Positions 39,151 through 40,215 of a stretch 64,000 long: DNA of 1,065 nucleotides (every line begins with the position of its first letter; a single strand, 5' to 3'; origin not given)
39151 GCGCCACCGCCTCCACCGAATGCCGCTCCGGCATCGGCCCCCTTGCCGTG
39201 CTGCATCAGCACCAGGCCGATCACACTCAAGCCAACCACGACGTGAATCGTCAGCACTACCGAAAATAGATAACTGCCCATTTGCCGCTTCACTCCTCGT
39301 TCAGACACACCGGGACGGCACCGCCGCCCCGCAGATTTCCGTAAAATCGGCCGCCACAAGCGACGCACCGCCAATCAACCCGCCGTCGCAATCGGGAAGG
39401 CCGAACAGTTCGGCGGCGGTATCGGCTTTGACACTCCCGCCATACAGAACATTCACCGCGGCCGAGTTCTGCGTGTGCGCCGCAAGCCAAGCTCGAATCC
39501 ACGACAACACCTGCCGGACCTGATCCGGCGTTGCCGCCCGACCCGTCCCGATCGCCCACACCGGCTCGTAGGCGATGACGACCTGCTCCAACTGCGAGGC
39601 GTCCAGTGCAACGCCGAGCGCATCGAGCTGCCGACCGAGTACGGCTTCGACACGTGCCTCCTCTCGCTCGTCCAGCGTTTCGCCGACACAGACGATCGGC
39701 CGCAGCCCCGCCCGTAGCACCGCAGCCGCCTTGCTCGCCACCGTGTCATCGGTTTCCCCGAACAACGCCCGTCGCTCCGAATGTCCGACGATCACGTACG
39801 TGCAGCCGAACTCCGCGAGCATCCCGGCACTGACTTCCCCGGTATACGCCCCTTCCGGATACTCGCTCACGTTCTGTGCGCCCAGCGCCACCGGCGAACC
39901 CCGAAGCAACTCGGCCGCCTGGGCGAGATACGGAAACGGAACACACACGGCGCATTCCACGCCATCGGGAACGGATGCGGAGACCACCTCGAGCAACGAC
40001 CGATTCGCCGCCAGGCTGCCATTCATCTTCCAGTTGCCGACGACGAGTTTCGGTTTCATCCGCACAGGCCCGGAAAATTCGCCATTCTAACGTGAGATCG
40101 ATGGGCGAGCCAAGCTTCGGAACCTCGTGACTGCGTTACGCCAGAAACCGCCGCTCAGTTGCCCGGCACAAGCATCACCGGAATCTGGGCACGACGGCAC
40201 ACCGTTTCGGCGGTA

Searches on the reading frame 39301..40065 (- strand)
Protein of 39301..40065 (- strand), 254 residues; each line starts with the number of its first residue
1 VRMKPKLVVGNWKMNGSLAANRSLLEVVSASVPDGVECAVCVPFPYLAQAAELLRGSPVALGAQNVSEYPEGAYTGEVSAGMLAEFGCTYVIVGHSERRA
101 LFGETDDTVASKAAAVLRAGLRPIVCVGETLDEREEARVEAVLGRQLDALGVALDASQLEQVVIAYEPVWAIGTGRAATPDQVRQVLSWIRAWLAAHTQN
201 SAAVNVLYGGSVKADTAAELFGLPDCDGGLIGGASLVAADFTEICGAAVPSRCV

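Call 98: search_protein_families(library=pfam, proteins=[window:39301-40065:-], max_evalue=0.00001)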
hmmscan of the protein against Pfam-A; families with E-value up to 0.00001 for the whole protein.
window:39301-40065:- (254 aa): 1 family
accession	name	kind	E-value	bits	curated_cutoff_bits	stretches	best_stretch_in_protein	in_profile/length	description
PF00121.24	TIM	-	9.6e-89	297.5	20.1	1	6-247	1-244/245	Triosephosphate isomerase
